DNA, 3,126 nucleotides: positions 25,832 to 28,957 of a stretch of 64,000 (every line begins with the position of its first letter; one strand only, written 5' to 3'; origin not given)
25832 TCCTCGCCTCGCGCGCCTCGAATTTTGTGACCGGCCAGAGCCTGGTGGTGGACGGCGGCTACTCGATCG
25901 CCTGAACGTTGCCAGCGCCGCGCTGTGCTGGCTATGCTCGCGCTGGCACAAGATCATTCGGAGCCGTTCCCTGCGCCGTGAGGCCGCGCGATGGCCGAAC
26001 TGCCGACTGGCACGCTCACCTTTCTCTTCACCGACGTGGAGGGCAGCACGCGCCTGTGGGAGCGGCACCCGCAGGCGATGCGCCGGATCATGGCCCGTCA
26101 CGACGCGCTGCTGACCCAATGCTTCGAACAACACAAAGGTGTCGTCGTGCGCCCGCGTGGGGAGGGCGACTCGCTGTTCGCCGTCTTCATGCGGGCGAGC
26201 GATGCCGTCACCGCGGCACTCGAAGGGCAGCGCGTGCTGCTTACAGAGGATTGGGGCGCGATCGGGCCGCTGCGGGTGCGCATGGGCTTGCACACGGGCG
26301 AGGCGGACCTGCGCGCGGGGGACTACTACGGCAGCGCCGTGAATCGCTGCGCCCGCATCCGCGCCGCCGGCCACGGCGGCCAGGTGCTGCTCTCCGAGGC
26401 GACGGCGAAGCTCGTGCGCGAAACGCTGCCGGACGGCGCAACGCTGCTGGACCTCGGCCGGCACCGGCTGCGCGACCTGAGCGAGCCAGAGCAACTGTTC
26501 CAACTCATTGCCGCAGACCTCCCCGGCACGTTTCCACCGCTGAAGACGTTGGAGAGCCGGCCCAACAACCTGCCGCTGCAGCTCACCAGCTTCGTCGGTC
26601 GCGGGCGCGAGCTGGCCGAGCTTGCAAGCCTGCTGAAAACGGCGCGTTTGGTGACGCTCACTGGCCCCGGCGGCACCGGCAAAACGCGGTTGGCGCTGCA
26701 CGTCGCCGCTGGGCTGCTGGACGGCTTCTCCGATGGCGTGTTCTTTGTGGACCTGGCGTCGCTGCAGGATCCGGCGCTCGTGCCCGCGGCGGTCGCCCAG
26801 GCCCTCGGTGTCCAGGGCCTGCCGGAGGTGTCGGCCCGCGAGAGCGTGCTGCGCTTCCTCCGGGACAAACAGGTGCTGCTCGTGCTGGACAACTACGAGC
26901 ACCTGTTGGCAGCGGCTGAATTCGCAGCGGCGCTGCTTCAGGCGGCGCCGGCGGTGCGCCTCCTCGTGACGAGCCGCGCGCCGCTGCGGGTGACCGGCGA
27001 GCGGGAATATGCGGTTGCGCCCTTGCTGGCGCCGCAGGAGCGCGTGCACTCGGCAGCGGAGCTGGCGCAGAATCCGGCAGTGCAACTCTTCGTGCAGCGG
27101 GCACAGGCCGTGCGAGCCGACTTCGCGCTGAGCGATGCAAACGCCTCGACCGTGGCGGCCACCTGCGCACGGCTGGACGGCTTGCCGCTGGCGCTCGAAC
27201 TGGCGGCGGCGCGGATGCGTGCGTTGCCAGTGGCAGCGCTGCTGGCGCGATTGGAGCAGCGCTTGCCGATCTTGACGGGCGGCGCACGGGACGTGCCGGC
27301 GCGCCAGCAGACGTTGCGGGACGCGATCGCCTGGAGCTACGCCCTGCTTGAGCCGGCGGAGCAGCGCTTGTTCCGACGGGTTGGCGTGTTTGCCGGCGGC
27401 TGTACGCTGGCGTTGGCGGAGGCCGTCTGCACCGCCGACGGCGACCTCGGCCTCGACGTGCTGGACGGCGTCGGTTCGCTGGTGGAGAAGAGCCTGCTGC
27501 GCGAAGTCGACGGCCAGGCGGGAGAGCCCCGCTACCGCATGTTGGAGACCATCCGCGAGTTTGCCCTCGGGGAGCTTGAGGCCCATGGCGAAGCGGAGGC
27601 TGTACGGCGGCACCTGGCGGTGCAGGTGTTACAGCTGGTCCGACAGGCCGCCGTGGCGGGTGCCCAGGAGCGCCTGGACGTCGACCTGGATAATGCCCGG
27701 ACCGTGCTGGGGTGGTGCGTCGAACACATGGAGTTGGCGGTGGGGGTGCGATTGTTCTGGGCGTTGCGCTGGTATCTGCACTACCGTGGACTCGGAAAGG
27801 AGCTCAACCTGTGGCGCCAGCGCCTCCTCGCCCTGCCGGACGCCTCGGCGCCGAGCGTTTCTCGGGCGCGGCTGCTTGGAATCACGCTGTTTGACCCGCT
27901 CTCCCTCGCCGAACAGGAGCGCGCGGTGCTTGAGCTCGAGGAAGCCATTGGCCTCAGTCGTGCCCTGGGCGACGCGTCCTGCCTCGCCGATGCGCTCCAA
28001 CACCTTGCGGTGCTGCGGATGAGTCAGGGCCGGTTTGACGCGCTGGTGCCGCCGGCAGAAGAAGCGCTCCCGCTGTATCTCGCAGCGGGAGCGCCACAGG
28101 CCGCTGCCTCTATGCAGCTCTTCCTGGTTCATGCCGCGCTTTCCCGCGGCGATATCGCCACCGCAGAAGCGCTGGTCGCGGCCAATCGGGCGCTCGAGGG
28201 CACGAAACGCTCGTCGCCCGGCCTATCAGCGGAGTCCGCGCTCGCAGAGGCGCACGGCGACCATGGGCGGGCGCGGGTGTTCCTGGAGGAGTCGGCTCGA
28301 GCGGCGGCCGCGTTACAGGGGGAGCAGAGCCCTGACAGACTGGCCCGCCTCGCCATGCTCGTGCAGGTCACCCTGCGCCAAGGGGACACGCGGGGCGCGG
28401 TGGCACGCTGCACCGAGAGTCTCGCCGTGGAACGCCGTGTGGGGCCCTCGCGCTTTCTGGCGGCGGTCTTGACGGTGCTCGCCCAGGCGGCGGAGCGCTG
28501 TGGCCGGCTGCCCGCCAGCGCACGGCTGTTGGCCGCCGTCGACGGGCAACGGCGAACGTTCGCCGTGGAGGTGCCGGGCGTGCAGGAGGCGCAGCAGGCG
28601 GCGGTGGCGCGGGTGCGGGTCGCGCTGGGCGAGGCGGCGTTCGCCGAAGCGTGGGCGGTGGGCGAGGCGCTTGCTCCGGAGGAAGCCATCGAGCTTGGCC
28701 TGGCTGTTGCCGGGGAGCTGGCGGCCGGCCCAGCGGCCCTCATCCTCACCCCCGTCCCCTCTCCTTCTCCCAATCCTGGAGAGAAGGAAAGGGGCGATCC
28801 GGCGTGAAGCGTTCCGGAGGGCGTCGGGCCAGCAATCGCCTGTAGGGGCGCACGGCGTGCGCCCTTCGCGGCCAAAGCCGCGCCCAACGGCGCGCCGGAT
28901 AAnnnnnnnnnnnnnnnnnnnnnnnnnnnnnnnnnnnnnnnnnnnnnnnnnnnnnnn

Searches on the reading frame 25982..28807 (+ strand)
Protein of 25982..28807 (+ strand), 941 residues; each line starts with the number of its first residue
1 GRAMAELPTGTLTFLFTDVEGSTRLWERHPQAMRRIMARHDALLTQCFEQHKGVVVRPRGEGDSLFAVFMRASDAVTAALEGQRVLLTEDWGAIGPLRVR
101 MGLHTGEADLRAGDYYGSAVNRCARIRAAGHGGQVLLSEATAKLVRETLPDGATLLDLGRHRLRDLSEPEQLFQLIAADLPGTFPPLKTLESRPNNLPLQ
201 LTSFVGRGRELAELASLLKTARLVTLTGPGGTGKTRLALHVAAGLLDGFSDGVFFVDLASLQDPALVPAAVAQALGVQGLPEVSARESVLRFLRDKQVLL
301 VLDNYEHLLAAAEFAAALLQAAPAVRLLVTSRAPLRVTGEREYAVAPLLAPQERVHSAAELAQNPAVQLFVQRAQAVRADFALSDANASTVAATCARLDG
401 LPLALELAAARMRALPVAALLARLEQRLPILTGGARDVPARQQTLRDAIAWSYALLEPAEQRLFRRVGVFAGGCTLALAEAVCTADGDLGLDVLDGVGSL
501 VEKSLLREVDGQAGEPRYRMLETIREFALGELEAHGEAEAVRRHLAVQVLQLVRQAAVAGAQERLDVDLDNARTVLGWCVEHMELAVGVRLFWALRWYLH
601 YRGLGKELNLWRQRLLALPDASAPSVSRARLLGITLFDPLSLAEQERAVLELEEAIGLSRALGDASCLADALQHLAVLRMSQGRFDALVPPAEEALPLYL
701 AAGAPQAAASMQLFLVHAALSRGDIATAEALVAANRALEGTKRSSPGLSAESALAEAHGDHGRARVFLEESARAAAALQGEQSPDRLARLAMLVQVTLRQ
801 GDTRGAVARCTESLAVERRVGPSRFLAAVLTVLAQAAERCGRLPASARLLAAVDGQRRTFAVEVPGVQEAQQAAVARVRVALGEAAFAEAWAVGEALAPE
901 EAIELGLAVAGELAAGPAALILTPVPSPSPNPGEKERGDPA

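Call 73: search_protein_families(library=pfam, proteins=[window:25982-28807:+], max_evalue=0.00001)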
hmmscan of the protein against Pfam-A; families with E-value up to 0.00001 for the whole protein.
window:25982-28807:+ (941 aa): 4 families
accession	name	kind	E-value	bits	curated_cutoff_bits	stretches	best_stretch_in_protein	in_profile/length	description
PF00211.25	Guanylate_cyc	-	1.7e-10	41.2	21.9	1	9-146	6-156/183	Adenylate and Guanylate cyclase catalytic domain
PF13401.12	AAA_22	-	3.3e-09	37.6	27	1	220-315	4-104/130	AAA domain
PF05729.18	NACHT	-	6e-07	29.9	26.7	1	222-333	1-130/167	NACHT domain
PF00931.28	NB-ARC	-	2.2e-06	27.5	23.5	1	221-429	18-222/248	NB-ARC domain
